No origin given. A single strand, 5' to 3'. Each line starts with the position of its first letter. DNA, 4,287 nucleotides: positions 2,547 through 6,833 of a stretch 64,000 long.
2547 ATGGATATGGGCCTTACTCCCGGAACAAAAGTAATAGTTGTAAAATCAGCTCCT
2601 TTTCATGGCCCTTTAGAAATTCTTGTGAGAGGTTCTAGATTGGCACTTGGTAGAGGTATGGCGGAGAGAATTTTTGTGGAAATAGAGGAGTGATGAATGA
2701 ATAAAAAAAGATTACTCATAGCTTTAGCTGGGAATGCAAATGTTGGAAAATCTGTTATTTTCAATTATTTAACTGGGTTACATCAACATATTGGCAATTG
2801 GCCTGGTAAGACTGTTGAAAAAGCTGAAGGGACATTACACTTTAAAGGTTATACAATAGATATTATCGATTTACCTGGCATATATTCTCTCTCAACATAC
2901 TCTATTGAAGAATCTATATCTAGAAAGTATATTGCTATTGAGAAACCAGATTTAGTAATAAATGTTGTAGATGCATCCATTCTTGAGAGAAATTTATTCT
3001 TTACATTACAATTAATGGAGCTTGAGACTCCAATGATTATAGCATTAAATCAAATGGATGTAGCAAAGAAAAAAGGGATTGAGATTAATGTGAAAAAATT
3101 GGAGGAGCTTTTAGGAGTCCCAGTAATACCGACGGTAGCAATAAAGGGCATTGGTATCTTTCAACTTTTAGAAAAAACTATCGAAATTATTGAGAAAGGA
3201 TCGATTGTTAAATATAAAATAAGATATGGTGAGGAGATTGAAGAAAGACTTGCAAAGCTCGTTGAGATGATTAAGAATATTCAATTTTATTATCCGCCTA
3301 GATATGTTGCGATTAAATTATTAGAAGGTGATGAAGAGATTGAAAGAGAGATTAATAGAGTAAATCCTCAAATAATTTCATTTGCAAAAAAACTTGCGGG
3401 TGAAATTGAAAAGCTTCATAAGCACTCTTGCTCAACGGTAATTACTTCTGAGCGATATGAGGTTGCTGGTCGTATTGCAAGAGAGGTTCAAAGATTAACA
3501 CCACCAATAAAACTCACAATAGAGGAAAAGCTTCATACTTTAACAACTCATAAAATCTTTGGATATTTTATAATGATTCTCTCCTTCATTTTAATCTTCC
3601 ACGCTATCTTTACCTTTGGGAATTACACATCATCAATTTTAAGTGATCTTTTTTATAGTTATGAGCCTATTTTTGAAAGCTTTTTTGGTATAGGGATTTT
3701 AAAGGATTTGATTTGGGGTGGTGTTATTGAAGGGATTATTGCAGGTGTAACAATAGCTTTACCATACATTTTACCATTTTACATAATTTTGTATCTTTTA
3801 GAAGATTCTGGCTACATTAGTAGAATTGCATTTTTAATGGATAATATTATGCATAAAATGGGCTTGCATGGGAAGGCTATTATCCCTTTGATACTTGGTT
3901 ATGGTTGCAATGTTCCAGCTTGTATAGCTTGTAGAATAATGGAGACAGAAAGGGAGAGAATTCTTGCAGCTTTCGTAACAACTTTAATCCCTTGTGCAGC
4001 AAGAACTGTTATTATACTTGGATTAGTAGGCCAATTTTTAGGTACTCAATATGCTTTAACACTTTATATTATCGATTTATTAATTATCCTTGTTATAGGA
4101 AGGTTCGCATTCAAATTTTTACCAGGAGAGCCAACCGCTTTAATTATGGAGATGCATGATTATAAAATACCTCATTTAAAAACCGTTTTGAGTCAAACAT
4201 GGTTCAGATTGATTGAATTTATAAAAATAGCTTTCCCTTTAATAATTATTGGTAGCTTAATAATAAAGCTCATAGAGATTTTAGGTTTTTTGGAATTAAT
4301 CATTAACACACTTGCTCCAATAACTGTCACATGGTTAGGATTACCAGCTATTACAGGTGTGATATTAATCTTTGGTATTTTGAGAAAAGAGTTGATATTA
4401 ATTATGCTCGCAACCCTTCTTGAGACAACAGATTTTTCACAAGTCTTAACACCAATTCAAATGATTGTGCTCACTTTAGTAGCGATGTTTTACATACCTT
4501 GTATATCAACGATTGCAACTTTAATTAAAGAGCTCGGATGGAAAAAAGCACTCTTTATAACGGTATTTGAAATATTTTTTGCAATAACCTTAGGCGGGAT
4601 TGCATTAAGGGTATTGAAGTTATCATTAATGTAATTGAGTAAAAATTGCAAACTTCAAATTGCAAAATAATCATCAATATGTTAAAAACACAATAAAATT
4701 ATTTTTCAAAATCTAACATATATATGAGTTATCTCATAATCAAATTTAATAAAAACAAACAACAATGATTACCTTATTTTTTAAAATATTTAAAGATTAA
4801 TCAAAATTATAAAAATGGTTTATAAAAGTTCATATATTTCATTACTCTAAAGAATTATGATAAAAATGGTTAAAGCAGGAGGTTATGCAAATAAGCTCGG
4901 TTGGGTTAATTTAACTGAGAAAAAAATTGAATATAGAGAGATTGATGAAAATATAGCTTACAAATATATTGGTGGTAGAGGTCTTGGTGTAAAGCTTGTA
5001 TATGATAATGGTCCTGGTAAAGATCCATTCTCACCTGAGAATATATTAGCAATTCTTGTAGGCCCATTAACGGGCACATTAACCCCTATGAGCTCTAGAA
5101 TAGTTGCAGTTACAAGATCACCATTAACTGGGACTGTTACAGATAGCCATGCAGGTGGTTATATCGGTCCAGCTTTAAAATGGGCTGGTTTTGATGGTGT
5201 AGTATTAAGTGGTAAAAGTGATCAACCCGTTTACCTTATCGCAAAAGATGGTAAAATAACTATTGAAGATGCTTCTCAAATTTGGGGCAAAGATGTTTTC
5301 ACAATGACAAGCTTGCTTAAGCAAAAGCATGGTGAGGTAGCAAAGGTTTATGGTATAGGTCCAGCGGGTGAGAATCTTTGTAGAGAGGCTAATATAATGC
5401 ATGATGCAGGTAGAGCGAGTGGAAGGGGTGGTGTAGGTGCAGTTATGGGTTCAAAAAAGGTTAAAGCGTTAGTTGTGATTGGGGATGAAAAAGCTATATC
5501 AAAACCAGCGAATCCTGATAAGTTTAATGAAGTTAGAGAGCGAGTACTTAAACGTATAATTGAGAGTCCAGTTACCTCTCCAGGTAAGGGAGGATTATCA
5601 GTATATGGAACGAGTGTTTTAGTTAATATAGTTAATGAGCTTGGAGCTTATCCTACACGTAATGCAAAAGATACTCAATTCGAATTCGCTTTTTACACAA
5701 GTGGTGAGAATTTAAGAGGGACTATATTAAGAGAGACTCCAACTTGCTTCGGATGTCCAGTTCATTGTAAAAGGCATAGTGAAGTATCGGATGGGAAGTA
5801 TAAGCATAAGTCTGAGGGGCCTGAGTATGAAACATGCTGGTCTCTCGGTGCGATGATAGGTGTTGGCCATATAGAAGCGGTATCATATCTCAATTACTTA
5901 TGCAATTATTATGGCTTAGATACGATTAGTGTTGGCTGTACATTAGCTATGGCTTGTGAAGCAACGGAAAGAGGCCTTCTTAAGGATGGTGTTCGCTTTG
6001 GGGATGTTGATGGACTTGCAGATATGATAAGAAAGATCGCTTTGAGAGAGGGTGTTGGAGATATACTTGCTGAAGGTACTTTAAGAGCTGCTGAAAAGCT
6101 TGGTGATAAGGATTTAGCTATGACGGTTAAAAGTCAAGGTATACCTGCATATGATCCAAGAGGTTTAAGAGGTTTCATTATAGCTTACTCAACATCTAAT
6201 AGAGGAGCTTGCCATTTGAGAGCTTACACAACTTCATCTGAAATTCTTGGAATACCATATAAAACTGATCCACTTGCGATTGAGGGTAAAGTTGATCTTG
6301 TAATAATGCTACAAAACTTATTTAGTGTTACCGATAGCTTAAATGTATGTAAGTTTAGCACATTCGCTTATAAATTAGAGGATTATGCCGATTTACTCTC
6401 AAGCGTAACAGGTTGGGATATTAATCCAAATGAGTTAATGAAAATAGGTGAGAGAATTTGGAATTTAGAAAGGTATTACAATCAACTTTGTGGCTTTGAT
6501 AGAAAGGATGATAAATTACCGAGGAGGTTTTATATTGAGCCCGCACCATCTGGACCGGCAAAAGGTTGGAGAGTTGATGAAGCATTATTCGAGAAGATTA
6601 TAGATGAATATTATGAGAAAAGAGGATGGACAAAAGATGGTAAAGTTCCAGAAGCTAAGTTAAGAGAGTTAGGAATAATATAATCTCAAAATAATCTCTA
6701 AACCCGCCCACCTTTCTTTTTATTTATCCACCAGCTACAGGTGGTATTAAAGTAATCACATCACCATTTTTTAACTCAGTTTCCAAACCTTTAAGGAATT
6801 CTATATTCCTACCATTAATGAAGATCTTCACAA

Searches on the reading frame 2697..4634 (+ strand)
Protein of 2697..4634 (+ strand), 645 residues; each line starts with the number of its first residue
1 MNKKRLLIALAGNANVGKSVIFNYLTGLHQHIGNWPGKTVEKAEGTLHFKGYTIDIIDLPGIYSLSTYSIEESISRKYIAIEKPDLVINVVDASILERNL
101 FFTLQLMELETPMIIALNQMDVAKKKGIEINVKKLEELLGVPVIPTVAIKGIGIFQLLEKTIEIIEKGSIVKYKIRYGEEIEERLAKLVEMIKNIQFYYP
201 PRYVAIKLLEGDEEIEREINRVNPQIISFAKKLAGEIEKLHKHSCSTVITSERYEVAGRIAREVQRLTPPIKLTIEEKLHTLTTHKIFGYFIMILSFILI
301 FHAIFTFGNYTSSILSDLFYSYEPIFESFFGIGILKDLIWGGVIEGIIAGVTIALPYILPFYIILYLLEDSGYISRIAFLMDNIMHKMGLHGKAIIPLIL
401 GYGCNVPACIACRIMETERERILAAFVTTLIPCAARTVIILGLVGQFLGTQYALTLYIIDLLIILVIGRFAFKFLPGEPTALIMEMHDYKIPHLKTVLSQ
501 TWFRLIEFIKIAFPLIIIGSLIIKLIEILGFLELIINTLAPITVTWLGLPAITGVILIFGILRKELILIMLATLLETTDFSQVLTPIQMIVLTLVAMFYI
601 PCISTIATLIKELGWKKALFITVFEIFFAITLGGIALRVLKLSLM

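Call 14: search_protein_families(library=pfam, proteins=[window:2697-4634:+], max_evalue=0.00001)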
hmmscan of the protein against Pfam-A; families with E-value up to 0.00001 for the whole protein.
window:2697-4634:+ (645 aa): 6 families
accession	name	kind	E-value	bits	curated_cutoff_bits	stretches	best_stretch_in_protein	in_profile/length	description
PF02421.24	FeoB_N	-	4.4e-64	215.2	27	1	8-160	3-155/156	Ferrous iron transport protein B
PF07670.19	Gate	-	2.5e-32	111.9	29.6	2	353-447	3-104/104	Nucleoside recognition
PF01926.29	MMR_HSR1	-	6.6e-20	71.8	21.9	1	8-119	2-113/113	50S ribosome-binding GTPase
PF17910.6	FeoB_Cyto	-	1.4e-18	67.5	23.4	1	177-264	1-88/90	FeoB cytosolic helical domain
PF07664.17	FeoB_C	-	5.2e-12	45.7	26.6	1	454-504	2-54/54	Ferrous iron transport protein B C terminus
PF00009.33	GTP_EFTU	-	6.3e-08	32.9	26.5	1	37-166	54-187/188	Elongation factor Tu GTP binding domain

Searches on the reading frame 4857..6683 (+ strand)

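Call 14: search_protein_families(library=pfam, proteins=[window:4857-6683:+], max_evalue=0.00001)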
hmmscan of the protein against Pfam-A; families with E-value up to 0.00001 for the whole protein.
window:4857-6683:+ (608 aa): 2 families
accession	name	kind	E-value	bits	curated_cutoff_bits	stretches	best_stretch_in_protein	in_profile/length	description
PF01314.23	AFOR_C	-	8e-138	460.2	27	1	226-607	2-385/385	Aldehyde ferredoxin oxidoreductase, domains 2 & 3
PF02730.20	AFOR_N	-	1.5e-74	250.5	29.8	1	13-209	2-198/199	Aldehyde ferredoxin oxidoreductase, N-terminal domain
